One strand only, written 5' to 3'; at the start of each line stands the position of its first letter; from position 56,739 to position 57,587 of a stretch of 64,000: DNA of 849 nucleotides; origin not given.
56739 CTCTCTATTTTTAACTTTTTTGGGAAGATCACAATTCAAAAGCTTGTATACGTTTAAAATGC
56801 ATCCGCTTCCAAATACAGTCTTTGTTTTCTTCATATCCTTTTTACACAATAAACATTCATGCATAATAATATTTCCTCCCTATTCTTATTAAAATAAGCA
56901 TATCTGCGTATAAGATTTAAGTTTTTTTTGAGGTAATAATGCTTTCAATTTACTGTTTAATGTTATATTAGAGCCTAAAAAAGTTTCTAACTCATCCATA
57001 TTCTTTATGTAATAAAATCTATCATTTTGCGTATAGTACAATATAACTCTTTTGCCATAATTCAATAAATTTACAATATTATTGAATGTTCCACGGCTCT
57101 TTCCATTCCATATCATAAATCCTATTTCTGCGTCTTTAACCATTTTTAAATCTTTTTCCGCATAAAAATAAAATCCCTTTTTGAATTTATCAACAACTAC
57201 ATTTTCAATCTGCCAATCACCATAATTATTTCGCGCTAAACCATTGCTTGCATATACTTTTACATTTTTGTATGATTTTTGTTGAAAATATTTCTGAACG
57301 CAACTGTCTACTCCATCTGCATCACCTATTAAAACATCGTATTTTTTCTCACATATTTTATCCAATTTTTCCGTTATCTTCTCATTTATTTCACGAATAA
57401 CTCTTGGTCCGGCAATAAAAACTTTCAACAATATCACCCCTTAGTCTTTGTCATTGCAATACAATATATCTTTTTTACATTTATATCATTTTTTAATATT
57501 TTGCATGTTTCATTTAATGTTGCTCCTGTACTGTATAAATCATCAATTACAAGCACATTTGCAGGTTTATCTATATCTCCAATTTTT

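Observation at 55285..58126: Four-gene PRTase / SLOG-NDT-like / unknown / membrane cassette bracketed by 50 bp direct repeats: candidate nucleotide-centric defence or conflict module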

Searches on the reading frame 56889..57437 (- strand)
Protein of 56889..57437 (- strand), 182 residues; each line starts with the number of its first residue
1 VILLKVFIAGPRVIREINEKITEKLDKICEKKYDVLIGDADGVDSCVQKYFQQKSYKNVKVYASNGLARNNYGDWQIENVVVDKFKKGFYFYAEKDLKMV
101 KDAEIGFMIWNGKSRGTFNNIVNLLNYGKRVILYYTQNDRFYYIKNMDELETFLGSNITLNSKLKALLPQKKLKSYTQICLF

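Call 5: search_protein_families(library=pfam, proteins=[window:56889-57437:-], max_evalue=0.1)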
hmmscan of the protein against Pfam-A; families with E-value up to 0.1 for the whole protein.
window:56889-57437:- (182 aa): 1 family
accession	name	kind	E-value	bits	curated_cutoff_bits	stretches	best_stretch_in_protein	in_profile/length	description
PF05014.21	Nuc_deoxyrib_tr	-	0.058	14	28.8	0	53-141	35-103/117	Nucleoside 2-deoxyribosyltransferase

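Call 6: search_protein_families(library=padloc, proteins=[window:56889-57437:-], max_evalue=0.1)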
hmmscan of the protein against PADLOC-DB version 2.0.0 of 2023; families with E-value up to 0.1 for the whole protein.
window:56889-57437:- (182 aa): 0 families

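Call 10: search_protein_families(library=ncbifam, proteins=[window:56889-57437:-], max_evalue=0.1)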
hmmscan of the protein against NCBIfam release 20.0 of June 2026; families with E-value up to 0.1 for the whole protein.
window:56889-57437:- (182 aa): 0 families

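Call 11: search_protein_families(library=phrogs, proteins=[window:56889-57437:-], max_evalue=0.1)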
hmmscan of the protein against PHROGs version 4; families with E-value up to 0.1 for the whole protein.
window:56889-57437:- (182 aa): 1 family
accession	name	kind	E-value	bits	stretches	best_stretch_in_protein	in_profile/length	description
phrog_289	-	other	1.1e-09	38.7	1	5-153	24-157/500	GTP-binding domain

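Call 13: search_solved_structures(query=window:56889-57437:-, max_evalue=1)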
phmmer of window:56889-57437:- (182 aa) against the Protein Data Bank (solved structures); distinct sequences matched with E-value up to 1: 0.

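Call 27: find_homologous_proteins(query=window:56889-57437:-)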
Query window:56889-57437:- (182 aa): 341 proteins with E <= 0.001 among 403 candidates; the best 120 are listed.
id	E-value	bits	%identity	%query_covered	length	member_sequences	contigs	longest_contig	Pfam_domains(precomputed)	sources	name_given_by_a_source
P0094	1.4e-113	394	99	98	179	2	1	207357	-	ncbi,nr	ncbi:MAG: hypothetical protein IKE01_01895 [Clostridia bacterium]|nr:hypothetical protein [Clostridi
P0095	4.4e-85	302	74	100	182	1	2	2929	-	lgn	-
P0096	3.8e-81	289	70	100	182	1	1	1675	-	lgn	-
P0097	6.0e-73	262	63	100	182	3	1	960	-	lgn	-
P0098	8.7e-72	258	61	98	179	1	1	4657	-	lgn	-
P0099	1.7e-71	257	63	98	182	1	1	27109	-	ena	-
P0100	4.9e-71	256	63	100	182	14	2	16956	-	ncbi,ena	-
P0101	1.8e-70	254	60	99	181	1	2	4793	-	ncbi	-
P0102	2.2e-70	254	64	98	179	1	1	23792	-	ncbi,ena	-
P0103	3.5e-70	253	61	99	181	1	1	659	-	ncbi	-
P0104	5.0e-70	253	63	98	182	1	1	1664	-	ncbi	-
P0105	5.7e-70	252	62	100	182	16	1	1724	-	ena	-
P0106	1.1e-69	251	61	100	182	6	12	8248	-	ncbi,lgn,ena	-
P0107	1.4e-69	251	62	99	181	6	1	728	-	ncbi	-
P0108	1.9e-69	251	60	100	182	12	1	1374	-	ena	-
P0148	9.0e-65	235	59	100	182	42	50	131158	-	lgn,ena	-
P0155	2.5e-64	234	61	98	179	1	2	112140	-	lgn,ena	-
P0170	3.2e-61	224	55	98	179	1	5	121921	-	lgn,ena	-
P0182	8.9e-59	216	54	98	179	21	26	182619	-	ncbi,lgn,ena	-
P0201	7.0e-55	203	53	98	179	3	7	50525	-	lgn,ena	-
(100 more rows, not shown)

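Call 28: find_encoding_contigs(protein=P0148, flank=6000, max_places=3)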
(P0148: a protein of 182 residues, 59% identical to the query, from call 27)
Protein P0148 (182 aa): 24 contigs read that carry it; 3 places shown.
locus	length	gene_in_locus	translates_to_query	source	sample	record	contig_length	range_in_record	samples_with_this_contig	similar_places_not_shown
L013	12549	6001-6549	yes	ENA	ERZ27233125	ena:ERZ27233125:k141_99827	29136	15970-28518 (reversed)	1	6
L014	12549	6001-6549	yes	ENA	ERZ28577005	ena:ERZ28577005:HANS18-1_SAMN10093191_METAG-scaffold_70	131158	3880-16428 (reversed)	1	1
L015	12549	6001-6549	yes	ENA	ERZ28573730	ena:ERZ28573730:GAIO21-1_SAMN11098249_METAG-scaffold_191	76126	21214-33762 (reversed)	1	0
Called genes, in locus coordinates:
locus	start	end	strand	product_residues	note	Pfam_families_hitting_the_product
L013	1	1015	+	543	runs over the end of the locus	?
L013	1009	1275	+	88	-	-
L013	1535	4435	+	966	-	PF23598:LRR_14 (faint), PF23952:LRR_EndoS (faint), PF12799:LRR_4 (weak)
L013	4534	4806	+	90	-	-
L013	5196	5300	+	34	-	-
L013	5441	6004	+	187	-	PF00156:Pribosyltran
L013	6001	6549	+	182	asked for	-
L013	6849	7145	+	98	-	PF05154:TM2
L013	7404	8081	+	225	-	PF04893:Yip1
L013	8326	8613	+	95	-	PF02686:GatC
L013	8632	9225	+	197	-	PF06941:NT5C, PF13419:HAD_2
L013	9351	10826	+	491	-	PF01425:Amidase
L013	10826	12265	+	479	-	PF02934:GatB_N, PF02637:GatB_Yqey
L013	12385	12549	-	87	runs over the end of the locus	-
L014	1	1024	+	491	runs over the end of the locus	PF23598:LRR_14 (weak), PF12799:LRR_4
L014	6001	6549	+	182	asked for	-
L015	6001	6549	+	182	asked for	-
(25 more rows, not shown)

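Call 29: find_encoding_contigs(protein=P0182, flank=6000, max_places=3)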
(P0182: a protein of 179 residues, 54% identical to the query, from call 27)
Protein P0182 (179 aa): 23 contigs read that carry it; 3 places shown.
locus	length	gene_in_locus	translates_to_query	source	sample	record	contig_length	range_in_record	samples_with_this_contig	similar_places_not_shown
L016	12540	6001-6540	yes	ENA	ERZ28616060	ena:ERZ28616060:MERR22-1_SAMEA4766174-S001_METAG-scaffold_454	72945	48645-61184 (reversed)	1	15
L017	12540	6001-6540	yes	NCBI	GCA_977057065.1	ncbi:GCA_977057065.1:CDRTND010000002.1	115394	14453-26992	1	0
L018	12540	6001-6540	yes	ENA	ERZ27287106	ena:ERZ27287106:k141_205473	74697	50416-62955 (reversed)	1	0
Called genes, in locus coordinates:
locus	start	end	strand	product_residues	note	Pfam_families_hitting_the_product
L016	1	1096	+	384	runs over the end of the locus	PF01458:SUFBD_core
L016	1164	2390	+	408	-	PF00155:Aminotran_1_2 (weak), PF00266:Aminotran_5, PF01041:DegT_DnrJ_EryC1, PF01053:Cys_Met_Meta_PP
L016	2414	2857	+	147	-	PF01592:NifU_N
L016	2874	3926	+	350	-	PF00764:Arginosuc_synth (faint), PF03054:tRNA_Me_trans, PF20259:tRNA_Me_trans_M, PF20258:tRNA_Me_trans_C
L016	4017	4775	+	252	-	PF00899:ThiF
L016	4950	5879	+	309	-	PF01381:HTH_3, PF12844:HTH_19, PF13443:HTH_26 (weak), PF13560:HTH_31, PF02661:Fic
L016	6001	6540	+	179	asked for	-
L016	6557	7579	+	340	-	-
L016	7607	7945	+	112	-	PF01909:NTP_transf_2, PF18765:Polbeta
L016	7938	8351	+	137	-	PF05168:HEPN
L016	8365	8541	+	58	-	-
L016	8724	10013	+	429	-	PF13173:AAA_14, PF13635:DUF4143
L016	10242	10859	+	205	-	-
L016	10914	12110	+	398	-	-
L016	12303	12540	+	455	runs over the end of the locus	PF02397:Bac_transf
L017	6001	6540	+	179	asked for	-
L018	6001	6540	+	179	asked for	-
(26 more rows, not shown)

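Call 30: find_encoding_contigs(protein=P0170, flank=6000, max_places=2)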
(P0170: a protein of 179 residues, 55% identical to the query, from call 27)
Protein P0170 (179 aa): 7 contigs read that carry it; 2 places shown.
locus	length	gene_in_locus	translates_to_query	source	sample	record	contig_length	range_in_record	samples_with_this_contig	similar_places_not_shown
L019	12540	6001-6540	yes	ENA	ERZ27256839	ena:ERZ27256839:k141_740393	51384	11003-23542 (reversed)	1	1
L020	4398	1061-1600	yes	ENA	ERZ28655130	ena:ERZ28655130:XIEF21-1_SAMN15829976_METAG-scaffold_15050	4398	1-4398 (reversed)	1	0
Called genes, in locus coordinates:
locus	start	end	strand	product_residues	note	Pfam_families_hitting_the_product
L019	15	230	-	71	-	-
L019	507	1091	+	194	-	-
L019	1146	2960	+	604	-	PF02463:SMC_N (weak), PF13175:AAA_15 (weak), PF13304:AAA_21, PF13175:AAA_15, PF20469:OLD-like_TOPRIM (weak)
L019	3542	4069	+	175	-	PF02498:Bro-N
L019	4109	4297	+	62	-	-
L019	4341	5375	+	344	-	PF18928:DUF5677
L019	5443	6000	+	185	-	PF00156:Pribosyltran (faint)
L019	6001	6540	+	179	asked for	-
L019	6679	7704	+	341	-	PF01073:3Beta_HSD, PF01370:Epimerase, PF02719:Polysacc_synt_2, PF04321:RmlD_sub_bind, PF07993:NAD_binding_4, PF16363:GDP_Man_Dehyd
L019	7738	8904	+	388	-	PF01210:NAD_Gly3P_dh_N (weak), PF03721:UDPG_MGDP_dh_N, PF00984:UDPG_MGDP_dh, PF03720:UDPG_MGDP_dh_C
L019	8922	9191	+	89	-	PF00583:Acetyltransf_1, PF13673:Acetyltransf_10 (weak), PF13508:Acetyltransf_7, PF14542:Acetyltransf_CG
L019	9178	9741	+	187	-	PF12710:HAD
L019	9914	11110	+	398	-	PF01704:UDPGP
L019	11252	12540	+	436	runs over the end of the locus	PF01704:UDPGP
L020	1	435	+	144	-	?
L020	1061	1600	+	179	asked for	-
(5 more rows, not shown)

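Call 47: search_solved_structures(query=A1, max_evalue=10, show_alignments=2)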
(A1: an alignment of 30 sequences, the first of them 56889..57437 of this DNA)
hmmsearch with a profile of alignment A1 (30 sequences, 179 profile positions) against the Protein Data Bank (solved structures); distinct sequences matched with E-value up to 10: 6.
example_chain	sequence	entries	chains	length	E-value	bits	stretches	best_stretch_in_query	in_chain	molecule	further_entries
5x4t_A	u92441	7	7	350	0.48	13.3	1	29-83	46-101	Photoactivated adenylyl cyclase | Family 3 adenylate cyclase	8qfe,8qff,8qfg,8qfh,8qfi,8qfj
9f1z_A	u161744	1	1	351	0.48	13.3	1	29-83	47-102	Family 3 adenylate cyclase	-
5x4u_A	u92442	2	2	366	0.55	13.1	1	29-83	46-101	Photoactivated adenylyl cyclase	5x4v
4yus_A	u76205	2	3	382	0.62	12.9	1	29-83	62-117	Family 3 adenylate cyclase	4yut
9f1w_A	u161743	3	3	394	0.69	12.8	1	29-83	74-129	Family 3 adenylate cyclase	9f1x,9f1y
1udv_A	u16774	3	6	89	0.7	12.7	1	12-62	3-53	DNA binding protein SSO10b | DNA/RNA-binding protein Alba 2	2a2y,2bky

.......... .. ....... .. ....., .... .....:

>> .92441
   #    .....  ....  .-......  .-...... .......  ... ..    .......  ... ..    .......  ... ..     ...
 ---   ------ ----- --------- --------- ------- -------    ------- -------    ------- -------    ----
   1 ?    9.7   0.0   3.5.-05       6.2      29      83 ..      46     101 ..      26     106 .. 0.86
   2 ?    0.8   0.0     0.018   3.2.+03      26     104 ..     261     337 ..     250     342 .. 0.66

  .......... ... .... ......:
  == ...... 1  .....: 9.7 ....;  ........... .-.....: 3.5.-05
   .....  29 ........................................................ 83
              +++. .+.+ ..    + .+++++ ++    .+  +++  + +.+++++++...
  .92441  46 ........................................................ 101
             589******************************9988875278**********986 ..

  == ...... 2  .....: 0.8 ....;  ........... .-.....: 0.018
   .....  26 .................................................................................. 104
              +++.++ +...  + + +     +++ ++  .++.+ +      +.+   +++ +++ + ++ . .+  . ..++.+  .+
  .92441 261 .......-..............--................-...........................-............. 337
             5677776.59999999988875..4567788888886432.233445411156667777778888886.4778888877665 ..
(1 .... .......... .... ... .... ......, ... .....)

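Call 57: predict_structure(alignment_id=A1)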
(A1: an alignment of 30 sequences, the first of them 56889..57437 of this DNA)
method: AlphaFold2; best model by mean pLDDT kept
length: 182 residues; sequences in the alignment: 30
mean_pLDDT: 90.6   pTM: 0.86
mean pLDDT of the five models: 90.6, 90.4, 90.1, 88.2, 88.2
residues with pLDDT >= 90: 133; 70-90: 35; 50-70: 13; < 50: 1
segments of 3 or more residues with pLDDT < 50: none
pLDDT, mean of each block of 10 residues (from residue 1): 86 94 97 96 96 97 89 95 83 91 97 95 97 96 97 91 88 55 54
secondary structure, 60 per line:
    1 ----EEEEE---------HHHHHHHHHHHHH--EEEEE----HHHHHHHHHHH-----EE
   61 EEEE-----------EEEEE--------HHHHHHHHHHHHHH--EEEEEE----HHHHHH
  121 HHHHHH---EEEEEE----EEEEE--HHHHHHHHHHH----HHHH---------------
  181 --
elements in order: E5-9 H19-31 E34-38 H43-53 E59-64 E76-80 H89-102 E105-110 H115-126 E130-135 E140-144 H147-157 H162-165

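Call 101: find_related_loci(query=A1, collection=viral_contigs, flank=5000)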
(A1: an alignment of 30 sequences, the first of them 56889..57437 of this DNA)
Query A1 (182 aa) in viral_contigs; peptide patterns used: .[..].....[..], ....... (x = any residue, [..] = any of these).
54 stretches matched a pattern, but none encodes a relative of the query by tblastn (E <= 1e-3).

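Call 112: find_encoding_contigs(protein=P0155, flank=5000, max_places=2)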
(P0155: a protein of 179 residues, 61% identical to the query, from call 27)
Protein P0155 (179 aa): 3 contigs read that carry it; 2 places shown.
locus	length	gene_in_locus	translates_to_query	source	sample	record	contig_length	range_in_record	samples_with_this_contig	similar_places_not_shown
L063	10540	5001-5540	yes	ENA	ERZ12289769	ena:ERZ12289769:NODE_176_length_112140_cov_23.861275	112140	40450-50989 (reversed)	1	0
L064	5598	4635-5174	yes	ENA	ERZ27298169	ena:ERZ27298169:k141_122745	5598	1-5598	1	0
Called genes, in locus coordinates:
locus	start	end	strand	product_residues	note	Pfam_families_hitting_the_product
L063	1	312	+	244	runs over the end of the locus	PF00535:Glycos_transf_2, PF10111:Glyco_tranf_2_2, PF13641:Glyco_tranf_2_3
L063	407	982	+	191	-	PF02397:Bac_transf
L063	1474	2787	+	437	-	PF13173:AAA_14, PF13635:DUF4143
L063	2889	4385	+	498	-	-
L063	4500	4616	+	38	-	-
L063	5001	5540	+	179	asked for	-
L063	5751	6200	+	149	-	PF08240:ADH_N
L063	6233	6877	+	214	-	PF16912:Glu_dehyd_C (faint), PF00107:ADH_zinc_N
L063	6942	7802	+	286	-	PF19568:Spore_III_AA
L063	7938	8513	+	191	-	PF09548:Spore_III_AB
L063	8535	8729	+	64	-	PF06686:SpoIIIAC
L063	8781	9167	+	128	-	PF06686:SpoIIIAC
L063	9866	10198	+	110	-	PF09546:Spore_III_AE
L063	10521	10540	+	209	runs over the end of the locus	PF09581:Spore_III_AF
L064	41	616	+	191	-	PF02397:Bac_transf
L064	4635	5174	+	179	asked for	-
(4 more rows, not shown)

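Call 113: find_encoding_contigs(protein=P0201, flank=5000, max_places=2)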
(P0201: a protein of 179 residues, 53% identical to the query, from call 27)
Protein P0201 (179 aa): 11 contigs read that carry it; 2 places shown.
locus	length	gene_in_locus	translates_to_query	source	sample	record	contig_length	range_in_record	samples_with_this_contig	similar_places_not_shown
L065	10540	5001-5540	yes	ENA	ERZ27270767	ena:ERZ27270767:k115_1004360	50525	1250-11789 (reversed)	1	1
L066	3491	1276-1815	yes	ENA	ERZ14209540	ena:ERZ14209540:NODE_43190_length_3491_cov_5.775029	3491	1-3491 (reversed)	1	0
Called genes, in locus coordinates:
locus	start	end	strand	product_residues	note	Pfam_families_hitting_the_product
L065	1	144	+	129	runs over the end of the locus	-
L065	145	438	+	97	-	-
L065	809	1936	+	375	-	PF00266:Aminotran_5, PF01212:Beta_elim_lyase (weak), PF01041:DegT_DnrJ_EryC1 (faint)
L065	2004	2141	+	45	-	-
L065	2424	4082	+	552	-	-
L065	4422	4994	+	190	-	PF00156:Pribosyltran (weak)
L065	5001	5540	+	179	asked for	-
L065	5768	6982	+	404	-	-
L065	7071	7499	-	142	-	-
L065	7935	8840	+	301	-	PF00781:DAGK_cat, PF19279:YegS_C (faint)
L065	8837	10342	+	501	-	-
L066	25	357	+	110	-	-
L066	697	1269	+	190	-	PF00156:Pribosyltran (weak)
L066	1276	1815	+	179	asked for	-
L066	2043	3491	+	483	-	?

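Call 126: search_dna_similar(query=window:56889-57437:-, collection=plasmids, mode=protein, max_evalue=0.001, max_rows=15)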
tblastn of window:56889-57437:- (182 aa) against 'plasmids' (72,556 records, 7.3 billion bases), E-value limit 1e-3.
Records with a match: 100; places in all: 100; records where one place covers at least 80% of the query: 76.
Best place of each record, by identity: <60% 100.
By first word of the organism name: Klebsiella 22; Mesorhizobium 18; Agrobacterium 12; Enterobacter 6; Planktothrix 5; Sinorhizobium 5; Shinella 4; Serratia 3; Neisseria 2; Rhizobium 2; and 19 more.
By predicted mobility (MOB-suite, as given by PLSDB): conjugative 55; non-mobilizable 40; mobilizable 5.
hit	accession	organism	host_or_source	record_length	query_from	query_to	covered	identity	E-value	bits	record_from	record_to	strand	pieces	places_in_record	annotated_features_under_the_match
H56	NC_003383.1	Listeria innocua Clip11262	-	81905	4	161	87%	48.7%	2e-41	154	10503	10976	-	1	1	hypothetical protein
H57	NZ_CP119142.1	Neisseria gonorrhoeae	Homo sapiens,whole organism,synovial ...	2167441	6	158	84%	41.2%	1e-31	126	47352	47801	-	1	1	none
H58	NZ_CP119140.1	Neisseria gonorrhoeae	Homo sapiens,whole organism,blood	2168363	6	158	84%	41.2%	1e-31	126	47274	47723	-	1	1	none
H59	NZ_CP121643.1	Rhizobium sp. CC1099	Onobrychis viciifolia,cell culture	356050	6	155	82%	40.7%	2e-32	129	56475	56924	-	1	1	addiction module antidote protein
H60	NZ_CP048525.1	Agrobacterium tumefaciens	walnut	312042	6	155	82%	39.3%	2e-31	125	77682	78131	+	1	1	addiction module antidote protein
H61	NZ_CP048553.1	Agrobacterium tumefaciens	walnut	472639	6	155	82%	39.3%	2e-31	125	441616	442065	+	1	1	addiction module antidote protein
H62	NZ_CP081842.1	Agrobacterium vitis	Vitis,Cell culture,South Africa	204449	6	155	82%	39.3%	3e-31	125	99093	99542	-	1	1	addiction module antidote protein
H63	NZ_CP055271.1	Agrobacterium vitis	Vitis vinifera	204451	6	155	82%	39.3%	3e-31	125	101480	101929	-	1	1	addiction module antidote protein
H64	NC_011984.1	Allorhizobium ampelinum S4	Vitis vinifera cv. 'Izsaki Sarfeher'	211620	6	155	82%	39.3%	4e-31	125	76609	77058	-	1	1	addiction module antidote protein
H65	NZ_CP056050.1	Agrobacterium vitis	Vitis vinifera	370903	6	155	82%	39.3%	4e-31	125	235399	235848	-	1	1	addiction module antidote protein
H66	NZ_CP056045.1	Agrobacterium vitis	Vitis vinifera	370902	6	155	82%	39.3%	4e-31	125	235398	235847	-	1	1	addiction module antidote protein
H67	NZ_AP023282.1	Agrobacterium vitis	Vitis vinifera,grapevine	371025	6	155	82%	39.3%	4e-31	125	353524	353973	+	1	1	addiction module antidote protein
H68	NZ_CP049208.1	Agrobacterium rubi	Raspberry,cell culture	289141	6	155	82%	39.3%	4e-31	125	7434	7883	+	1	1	addiction module antidote protein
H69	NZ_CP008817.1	Brucella anthropi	-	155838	6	155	82%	39.3%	8e-31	124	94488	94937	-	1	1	addiction module antidote protein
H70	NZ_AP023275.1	Agrobacterium vitis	Vitis vinifera,grapevine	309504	6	155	82%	39.3%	1e-30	123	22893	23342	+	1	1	addiction module antidote protein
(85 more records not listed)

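Call 127: search_dna_similar(query=window:56889-57437:-, collection=phages, mode=protein, max_evalue=0.001, max_rows=15)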
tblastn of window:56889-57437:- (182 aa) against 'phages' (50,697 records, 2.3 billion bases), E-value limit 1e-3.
Records with a match: 1; places in all: 1; records where one place covers at least 80% of the query: 0.
Best place of each record, by identity: <60% 1.
By first word of the organism name: Achromobacter 1.
By host as written in the record: Achromobacter xylosoxidans 1.
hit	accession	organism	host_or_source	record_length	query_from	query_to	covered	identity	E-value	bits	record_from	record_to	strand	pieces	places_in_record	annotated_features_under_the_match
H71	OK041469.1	Achromobacter phage AXY1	Achromobacter xylosoxidans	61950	4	138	74%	29.4%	4e-4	46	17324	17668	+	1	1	hypothetical protein (x2)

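Call 128: get_annotated_region(hit=H56, flank=3000)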
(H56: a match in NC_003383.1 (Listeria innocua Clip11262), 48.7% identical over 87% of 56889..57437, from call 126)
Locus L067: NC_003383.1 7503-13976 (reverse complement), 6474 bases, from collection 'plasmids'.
description: Listeria innocua Clip11262 plasmid pLI100, complete sequence
organism: Listeria innocua Clip11262 (NCBI taxid 272626)
taxonomy: Bacteria; Bacillota; Bacilli; Bacillales; Listeriaceae; Listeria; Listeria innocua; Listeria innocua Clip11262
host: -; source: -; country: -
typing (MOB-suite, as given by PLSDB): mobilizable; replicon rep_cluster_2446; relaxase MOBP
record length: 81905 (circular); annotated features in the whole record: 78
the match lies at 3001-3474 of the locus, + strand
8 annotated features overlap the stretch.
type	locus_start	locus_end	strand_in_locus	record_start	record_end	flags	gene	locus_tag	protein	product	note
CDS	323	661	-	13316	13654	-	-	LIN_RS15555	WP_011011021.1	hypothetical protein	-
CDS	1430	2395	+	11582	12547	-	-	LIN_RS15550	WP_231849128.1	protein rep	-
CDS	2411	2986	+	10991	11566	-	-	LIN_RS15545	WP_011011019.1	ComF family protein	-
CDS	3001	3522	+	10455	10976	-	-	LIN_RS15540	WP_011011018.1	hypothetical protein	-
CDS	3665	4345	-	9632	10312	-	-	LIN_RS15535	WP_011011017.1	IS6-like element IS1216 family transposase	GO:0006313 - DNA transposition [Evidence IEA]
CDS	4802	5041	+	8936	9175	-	-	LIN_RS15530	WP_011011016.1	hypothetical protein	-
CDS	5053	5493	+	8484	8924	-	-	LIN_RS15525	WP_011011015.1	hypothetical protein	-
CDS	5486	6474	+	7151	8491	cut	mobP2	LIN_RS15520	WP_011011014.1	MobP2 family relaxase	-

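Call 129: get_annotated_region(hit=H59, flank=3000)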
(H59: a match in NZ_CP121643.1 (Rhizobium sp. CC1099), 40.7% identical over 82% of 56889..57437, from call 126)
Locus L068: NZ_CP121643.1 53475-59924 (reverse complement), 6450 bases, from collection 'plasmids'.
description: Rhizobium sp. CC1099 plasmid pCC1099_2, complete sequence
organism: Rhizobium sp. CC1099 (NCBI taxid 3039160)
taxonomy: Bacteria; Pseudomonadota; Alphaproteobacteria; Hyphomicrobiales; Rhizobiaceae; Rhizobium; Rhizobium sp. CC1099
host: -; source: Onobrychis viciifolia,cell culture; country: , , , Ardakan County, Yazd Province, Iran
typing (MOB-suite, as given by PLSDB): non-mobilizable; replicon rep_cluster_471; mating-pair formation MPF_T
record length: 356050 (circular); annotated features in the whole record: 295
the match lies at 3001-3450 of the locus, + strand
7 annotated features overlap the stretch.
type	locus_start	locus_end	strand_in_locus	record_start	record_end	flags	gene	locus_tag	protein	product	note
CDS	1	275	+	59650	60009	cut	-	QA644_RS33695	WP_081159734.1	helix-turn-helix transcriptional regulator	-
CDS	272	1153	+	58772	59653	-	-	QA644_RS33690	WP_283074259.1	ImmA/IrrE family metallo-endopeptidase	-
CDS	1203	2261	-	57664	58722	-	-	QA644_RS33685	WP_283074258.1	serine protease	GO:0006508 - proteolysis [Evidence IEA]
CDS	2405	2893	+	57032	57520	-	-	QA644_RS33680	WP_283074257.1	ComF family protein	-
CDS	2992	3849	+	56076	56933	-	-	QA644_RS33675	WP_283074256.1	addiction module antidote protein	-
CDS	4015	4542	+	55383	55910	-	-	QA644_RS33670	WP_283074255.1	transposase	-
CDS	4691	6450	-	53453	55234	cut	virD4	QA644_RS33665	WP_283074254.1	type IV secretion system ATPase VirD4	-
